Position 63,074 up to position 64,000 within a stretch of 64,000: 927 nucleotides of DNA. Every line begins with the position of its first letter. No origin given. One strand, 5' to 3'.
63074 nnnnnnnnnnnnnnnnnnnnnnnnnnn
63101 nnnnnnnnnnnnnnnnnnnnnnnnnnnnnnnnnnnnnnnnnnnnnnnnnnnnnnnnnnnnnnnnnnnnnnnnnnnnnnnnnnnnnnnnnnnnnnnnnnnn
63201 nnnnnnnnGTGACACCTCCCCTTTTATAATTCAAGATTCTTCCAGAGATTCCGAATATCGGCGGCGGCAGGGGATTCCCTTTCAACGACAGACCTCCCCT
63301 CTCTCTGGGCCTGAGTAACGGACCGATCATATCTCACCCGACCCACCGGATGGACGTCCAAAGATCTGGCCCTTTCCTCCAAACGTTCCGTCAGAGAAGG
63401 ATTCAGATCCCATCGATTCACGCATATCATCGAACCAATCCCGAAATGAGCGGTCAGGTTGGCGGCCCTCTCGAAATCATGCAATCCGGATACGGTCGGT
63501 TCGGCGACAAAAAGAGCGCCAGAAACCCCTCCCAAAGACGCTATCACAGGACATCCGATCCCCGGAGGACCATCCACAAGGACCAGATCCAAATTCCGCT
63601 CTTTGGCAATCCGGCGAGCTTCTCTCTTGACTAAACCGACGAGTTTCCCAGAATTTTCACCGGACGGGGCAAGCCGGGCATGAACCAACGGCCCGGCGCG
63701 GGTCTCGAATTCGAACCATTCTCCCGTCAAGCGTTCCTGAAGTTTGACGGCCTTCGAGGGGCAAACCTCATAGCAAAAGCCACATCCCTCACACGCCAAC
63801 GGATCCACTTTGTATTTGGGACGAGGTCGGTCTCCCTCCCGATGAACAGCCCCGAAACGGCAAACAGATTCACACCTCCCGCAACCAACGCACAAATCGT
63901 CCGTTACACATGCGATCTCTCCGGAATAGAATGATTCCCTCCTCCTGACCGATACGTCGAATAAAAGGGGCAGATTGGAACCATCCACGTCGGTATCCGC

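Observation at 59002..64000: Compact Fe-S/sulfur-trafficking gene cluster with an IscU-Mrp fusion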

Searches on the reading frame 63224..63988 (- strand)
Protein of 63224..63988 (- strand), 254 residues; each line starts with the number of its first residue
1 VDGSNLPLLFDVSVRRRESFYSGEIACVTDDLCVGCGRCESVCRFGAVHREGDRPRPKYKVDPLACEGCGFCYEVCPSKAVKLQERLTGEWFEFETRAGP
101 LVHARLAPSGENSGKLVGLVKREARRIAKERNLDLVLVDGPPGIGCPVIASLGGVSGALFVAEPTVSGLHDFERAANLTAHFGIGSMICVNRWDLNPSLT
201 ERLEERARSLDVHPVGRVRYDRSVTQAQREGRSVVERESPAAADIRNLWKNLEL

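Call 3: search_protein_families(library=pfam, proteins=[window:63224-63988:-], max_evalue=0.01)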
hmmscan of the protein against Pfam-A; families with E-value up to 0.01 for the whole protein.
window:63224-63988:- (254 aa): 15 families
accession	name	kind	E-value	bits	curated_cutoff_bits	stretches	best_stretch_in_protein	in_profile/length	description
PF00037.32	Fer4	-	2.2e-11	43.5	21.1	2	59-81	1-23/24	4Fe-4S binding domain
PF12837.12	Fer4_6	-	1e-09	38.3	25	2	30-47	6-23/24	4Fe-4S binding domain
PF12838.12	Fer4_7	-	1.5e-09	38.6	27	1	33-80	2-52/52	4Fe-4S dicluster domain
PF14697.11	Fer4_21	-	1.7e-08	34.9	35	1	26-82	1-58/59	4Fe-4S dicluster domain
PF13187.11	Fer4_9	-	2.1e-07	31.3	27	1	33-80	2-51/52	4Fe-4S dicluster domain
PF25160.1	LdpA_Fe-S-bd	-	3.6e-07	30.3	27.6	1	28-50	23-45/49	LdpA Fe-S cluster-binding domain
PF13237.11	Fer4_10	-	1.4e-06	28.6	25.5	2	30-77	6-53/53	4Fe-4S dicluster domain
PF13484.11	Fer4_16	-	4.7e-06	27.7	30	1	66-84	2-20/66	4Fe-4S double cluster binding domain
PF12797.12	Fer4_2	-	6.6e-06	26.2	24.5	1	58-78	2-22/22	4Fe-4S binding domain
PF12800.12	Fer4_4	-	0.00028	21.4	24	0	31-46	2-17/17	4Fe-4S binding domain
PF12798.12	Fer4_3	-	0.00043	21.3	27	0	33-47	1-15/15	4Fe-4S binding domain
PF17179.9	Fer4_22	-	0.0009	20.5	27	0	29-44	77-92/95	4Fe-4S dicluster domain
PF13183.11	Fer4_8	-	0.0011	19.9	27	0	32-79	4-67/68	4Fe-4S dicluster domain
PF13459.11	Fer4_15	-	0.0025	18.9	22.4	0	61-78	3-20/66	4Fe-4S single cluster domain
PF10609.15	ParA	-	0.0049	16.8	27.1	0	132-246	111-239/246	NUBPL iron-transfer P-loop NTPase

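Call 9: search_protein_families(library=ncbifam, proteins=[window:63224-63988:-], max_evalue=0.001)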
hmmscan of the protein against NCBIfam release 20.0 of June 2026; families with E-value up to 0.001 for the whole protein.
window:63224-63988:- (254 aa): 45 families (the best 25 are shown)
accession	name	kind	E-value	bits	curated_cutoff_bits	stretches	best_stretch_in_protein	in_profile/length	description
NF040770.1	hetero_SS_HdrA2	exception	7.2e-11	40.9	1100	1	26-85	572-627/777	CoB-CoM heterodisulfide reductase HdrA2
NF045480.1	FdxA_Actino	equivalog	8e-11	42.2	125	2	27-56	34-63/107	ferredoxin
NF041891.1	hdrA_Methbact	equivalog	1.4e-10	40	1300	1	24-88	565-625/762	ferredoxin:CoB-CoM heterodisulfide reductase subunit HdrA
NF041778.1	hetero_SS_HdrA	equivalog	1e-09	36.8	1400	1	21-84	577-636/771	ferredoxin:CoB-CoM heterodisulfide reductase subunit HdrA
TIGR01971.1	NuoI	subfamily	4.8e-09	35.8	113.05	1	29-86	40-103/121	NADH-quinone oxidoreductase, chain I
NF038196.1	ferrodoxin_EFR1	subfamily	6e-09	36.3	75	1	28-85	181-233/242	EFR1 family ferrodoxin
NF058577.1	FdxA_fam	equivalog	2.9e-08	33.7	65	1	27-80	3-52/52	4Fe-4S ferredoxin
TIGR02179.1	PorD_KorD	subfamily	8.4e-08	32.2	60.05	1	28-85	22-76/78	2-oxoacid:acceptor oxidoreductase, delta subunit, pyruvate/2-ketoisovalerate family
NF005504.0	PRK07118.1-3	equivalog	4.8e-07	29.4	437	1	18-86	129-193/293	Fe-S cluster domain-containing protein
NF042909.1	FMH_DH_FwdF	exception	7.5e-07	28.6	375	1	26-84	220-277/336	tungsten-dependent formylmethanofuran dehydrogenase subunit FwdF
TIGR01969.1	minD_arch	subfamily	9.2e-07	28.3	201.75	1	132-250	108-228/251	cell division ATPase MinD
NF006183.0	PRK08318.1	equivalog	9.2e-07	28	335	1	25-89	336-403/422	NAD-dependent dihydropyrimidine dehydrogenase subunit PreA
TIGR01944.1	rnfB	subfamily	1.5e-06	27.9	68.7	1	23-86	105-165/190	RnfABCDGE type electron transport complex subunit B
NF005503.0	PRK07118.1-2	equivalog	2.2e-06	27.1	252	1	32-86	139-189/292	RnfABCDGE type electron transport complex subunit B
NF040684.1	PorD_Arch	equivalog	2.4e-06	27.5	120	1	29-84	30-82/85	pyruvate synthase subunit PorD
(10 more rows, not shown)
